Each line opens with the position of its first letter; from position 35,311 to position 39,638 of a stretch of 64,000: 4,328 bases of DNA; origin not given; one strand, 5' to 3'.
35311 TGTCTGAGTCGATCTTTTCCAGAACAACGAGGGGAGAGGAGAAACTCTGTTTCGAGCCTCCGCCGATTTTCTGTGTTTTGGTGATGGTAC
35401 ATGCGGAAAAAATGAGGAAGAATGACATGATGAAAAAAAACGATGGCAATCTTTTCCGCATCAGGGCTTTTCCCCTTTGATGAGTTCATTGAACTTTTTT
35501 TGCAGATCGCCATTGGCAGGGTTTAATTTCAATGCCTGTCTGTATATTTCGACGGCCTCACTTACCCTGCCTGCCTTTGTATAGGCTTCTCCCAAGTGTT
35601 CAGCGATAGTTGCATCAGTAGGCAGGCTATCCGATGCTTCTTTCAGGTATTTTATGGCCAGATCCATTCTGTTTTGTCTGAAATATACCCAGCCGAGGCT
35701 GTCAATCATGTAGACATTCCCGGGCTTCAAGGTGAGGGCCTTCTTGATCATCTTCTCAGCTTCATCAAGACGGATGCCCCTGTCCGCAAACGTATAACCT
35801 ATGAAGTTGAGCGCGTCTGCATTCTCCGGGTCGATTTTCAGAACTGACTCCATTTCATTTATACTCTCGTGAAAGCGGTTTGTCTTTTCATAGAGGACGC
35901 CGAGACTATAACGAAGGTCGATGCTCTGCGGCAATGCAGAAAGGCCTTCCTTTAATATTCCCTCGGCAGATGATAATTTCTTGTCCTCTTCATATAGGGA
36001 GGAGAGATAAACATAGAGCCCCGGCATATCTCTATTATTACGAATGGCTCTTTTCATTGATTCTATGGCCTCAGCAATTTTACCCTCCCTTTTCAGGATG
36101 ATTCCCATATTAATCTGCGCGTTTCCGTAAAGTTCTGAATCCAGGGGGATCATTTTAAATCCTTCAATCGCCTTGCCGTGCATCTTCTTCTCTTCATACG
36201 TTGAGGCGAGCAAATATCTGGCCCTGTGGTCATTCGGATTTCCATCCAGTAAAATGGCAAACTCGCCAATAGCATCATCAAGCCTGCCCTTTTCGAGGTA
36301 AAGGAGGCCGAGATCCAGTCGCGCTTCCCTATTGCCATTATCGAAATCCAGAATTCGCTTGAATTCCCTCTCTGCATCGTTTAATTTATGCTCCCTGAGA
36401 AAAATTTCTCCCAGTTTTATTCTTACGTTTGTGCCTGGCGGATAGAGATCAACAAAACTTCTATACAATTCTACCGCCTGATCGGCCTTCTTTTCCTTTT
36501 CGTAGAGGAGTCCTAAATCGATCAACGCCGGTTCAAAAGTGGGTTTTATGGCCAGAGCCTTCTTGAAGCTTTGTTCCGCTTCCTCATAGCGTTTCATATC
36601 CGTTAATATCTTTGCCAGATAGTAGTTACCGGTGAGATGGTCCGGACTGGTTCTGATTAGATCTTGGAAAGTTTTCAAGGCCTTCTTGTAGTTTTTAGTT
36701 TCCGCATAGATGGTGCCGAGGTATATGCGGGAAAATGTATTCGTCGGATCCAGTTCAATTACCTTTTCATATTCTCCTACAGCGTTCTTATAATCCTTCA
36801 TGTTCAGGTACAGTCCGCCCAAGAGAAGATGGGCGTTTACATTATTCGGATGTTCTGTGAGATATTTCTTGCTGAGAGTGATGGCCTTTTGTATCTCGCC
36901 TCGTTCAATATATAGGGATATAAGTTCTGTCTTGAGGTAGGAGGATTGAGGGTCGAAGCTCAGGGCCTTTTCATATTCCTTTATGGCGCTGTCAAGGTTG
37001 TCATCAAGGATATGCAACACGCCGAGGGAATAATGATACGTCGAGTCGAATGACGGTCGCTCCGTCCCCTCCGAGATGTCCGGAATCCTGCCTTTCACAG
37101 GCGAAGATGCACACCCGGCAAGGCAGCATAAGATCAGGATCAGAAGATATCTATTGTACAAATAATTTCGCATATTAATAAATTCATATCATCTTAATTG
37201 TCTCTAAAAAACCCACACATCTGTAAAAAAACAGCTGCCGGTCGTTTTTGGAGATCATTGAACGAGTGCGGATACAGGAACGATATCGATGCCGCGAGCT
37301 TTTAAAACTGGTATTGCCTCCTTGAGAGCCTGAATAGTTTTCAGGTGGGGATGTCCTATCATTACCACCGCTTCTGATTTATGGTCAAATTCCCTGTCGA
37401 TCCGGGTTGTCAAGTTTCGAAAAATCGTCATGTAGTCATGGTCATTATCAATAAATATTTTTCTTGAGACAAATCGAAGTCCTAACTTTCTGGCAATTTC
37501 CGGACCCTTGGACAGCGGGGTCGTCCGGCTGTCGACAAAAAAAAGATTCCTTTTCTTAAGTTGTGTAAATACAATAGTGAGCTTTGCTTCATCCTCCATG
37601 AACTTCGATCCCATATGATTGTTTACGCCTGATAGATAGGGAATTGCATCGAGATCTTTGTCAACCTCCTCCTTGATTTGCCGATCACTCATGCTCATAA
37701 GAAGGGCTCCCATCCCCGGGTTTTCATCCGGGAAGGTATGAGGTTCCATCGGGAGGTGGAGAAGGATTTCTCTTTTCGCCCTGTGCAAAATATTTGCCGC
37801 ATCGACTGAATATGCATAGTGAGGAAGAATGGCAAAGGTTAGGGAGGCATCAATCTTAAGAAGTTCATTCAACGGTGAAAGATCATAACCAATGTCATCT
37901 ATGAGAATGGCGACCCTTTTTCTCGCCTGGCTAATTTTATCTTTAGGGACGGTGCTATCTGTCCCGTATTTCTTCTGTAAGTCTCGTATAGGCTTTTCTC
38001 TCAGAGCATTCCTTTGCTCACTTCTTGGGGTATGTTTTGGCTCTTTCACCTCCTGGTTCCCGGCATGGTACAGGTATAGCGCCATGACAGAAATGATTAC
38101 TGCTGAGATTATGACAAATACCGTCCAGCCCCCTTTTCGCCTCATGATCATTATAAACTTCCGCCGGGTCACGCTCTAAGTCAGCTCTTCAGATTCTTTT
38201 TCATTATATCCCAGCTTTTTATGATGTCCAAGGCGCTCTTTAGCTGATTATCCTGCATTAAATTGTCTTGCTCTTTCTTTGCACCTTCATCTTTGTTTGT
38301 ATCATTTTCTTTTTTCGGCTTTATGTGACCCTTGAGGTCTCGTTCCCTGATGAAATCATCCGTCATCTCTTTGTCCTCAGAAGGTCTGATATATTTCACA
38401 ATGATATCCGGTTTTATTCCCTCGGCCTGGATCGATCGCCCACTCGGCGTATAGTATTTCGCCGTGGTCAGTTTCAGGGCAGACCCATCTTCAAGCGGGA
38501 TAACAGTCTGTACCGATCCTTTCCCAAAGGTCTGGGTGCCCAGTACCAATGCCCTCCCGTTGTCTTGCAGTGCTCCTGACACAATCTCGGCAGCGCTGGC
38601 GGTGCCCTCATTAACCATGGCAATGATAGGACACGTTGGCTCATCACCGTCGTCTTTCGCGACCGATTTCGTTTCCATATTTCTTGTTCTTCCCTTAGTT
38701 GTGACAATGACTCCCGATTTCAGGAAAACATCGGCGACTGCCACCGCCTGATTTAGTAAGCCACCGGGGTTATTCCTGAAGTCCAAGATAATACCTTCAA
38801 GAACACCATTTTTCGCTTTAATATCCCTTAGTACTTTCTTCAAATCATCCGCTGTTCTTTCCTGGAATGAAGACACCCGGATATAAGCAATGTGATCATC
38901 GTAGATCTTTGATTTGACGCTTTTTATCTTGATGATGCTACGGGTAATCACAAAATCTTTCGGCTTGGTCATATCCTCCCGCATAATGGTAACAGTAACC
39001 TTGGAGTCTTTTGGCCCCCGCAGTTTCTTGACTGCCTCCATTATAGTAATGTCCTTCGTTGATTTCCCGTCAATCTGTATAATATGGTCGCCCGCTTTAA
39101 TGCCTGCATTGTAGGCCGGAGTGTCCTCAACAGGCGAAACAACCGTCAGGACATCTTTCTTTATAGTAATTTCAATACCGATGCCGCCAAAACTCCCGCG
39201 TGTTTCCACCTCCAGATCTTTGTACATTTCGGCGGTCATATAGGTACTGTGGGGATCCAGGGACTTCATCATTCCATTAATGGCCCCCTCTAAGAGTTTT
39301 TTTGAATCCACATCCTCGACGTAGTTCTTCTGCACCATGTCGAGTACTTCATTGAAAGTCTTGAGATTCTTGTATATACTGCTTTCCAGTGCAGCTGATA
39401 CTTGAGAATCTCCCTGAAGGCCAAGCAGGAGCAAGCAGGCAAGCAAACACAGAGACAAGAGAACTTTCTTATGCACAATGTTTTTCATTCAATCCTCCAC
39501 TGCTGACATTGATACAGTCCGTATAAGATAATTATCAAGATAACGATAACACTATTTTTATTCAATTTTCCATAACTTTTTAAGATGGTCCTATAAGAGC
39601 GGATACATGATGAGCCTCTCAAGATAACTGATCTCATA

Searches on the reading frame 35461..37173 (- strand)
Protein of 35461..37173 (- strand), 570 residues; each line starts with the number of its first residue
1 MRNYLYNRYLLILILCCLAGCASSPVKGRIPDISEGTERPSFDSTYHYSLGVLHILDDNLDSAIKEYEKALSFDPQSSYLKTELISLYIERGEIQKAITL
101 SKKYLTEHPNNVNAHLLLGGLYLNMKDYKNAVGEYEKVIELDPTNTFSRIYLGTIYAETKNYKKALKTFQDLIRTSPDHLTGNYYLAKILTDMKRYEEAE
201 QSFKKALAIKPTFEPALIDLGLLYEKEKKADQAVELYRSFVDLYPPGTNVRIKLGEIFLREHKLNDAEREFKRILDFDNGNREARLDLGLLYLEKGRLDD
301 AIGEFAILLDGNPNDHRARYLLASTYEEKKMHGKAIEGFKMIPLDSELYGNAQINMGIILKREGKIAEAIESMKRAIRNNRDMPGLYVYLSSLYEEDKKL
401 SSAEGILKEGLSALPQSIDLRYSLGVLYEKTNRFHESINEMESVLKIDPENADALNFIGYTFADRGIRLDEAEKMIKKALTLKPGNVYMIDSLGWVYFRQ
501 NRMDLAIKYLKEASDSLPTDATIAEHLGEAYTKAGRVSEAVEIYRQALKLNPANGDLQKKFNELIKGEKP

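Call 63: search_protein_families(library=pfam, proteins=[window:35461-37173:-], max_evalue=0.01)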
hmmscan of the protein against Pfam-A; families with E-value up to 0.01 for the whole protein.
window:35461-37173:- (570 aa): 48 families (the best 25 are shown)
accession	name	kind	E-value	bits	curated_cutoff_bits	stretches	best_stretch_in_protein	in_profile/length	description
PF07719.23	TPR_2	-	1e-61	200.4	27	5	526-554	6-34/34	Tetratricopeptide repeat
PF14559.12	TPR_19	-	3.6e-57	191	25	8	259-323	2-66/68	Tetratricopeptide repeat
PF00515.34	TPR_1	-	1.8e-54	179.9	27.8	4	184-213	5-34/34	Tetratricopeptide repeat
PF13432.12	TPR_16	-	8.8e-53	176.7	32.7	6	493-554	3-64/65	Tetratricopeptide repeat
PF13181.12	TPR_8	-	9e-53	172.4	25.7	5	113-145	2-34/34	Tetratricopeptide repeat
PF13428.12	TPR_14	-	5.8e-49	159.9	23.5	2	527-559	7-39/44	Tetratricopeptide repeat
PF13431.12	TPR_17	-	3.6e-39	130.2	24.4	1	135-166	2-33/34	Tetratricopeptide repeat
PF13174.12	TPR_6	-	1e-36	123.5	26.3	1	216-245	2-31/33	Tetratricopeptide repeat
PF13414.12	TPR_11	-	3.3e-36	123.1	26.8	2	528-554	1-27/42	TPR repeat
PF13424.12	TPR_12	-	1.4e-35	121.7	30.1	2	150-210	5-75/77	Tetratricopeptide repeat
PF13176.12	TPR_7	-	3.1e-33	111.4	27.9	1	526-556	4-34/36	Tetratricopeptide repeat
PF12895.13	ANAPC3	-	2.8e-31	108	27.2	3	125-205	2-81/82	Anaphase-promoting complex, cyclosome, subunit 3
PF24575.1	TPR_Slam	-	1.2e-30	106.4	35.2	1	221-271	54-104/104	Surface lipoprotein assembly modifier, N-terminal TPR repeats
PF23914.1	TPR_CcmH_CycH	-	2e-30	106.2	42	1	49-144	55-153/158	Cytochrome c-type biogenesis protein H TPR domain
PF13371.12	TPR_9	-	1.4e-23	83.1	35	1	394-454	5-65/73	Tetratricopeptide repeat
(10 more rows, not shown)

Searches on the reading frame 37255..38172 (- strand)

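Call 63: search_protein_families(library=pfam, proteins=[window:37255-38172:-], max_evalue=0.01)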
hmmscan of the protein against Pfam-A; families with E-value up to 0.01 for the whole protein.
window:37255-38172:- (305 aa): 1 family
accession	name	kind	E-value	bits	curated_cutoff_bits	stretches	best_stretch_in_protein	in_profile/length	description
PF04748.18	Polysacc_deac_2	-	8.1e-69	231.4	27.5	1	89-304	1-212/212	Divergent polysaccharide deacetylase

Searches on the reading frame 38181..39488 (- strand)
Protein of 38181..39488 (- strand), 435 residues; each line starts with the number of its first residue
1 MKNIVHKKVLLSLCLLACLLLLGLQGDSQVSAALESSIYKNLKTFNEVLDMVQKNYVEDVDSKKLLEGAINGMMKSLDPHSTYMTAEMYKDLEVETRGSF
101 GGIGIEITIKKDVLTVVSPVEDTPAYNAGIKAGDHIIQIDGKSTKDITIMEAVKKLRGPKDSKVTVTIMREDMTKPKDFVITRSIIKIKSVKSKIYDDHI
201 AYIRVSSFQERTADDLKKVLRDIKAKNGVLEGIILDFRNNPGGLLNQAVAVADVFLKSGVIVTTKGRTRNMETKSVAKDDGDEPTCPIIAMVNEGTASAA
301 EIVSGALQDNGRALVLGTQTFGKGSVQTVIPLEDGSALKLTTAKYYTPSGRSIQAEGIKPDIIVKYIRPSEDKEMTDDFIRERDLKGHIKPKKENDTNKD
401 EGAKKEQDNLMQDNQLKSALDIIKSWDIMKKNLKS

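Call 63: search_protein_families(library=pfam, proteins=[window:38181-39488:-], max_evalue=0.01)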
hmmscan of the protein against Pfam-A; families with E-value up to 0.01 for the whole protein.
window:38181-39488:- (435 aa): 6 families
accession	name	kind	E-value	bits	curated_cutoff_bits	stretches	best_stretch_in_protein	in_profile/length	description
PF03572.23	Peptidase_S41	-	9.2e-58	194.9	24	1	200-364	2-165/165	Peptidase family S41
PF22694.1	CtpB_N-like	-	6.2e-14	52.7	27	1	36-87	33-84/85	Activating protease CtpB N-terminal domain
PF13180.12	PDZ_2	-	7.9e-13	48.9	27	1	101-175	1-74/80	PDZ domain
PF00595.29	PDZ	-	6.4e-12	46.1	23.2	1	99-169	8-81/81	PDZ domain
PF17820.7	PDZ_6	-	1.4e-11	44.3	27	1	116-168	2-52/54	PDZ domain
PF17804.6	TSP_NTD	-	0.0054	17.4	26.4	1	53-85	154-186/188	Tail specific protease N-terminal domain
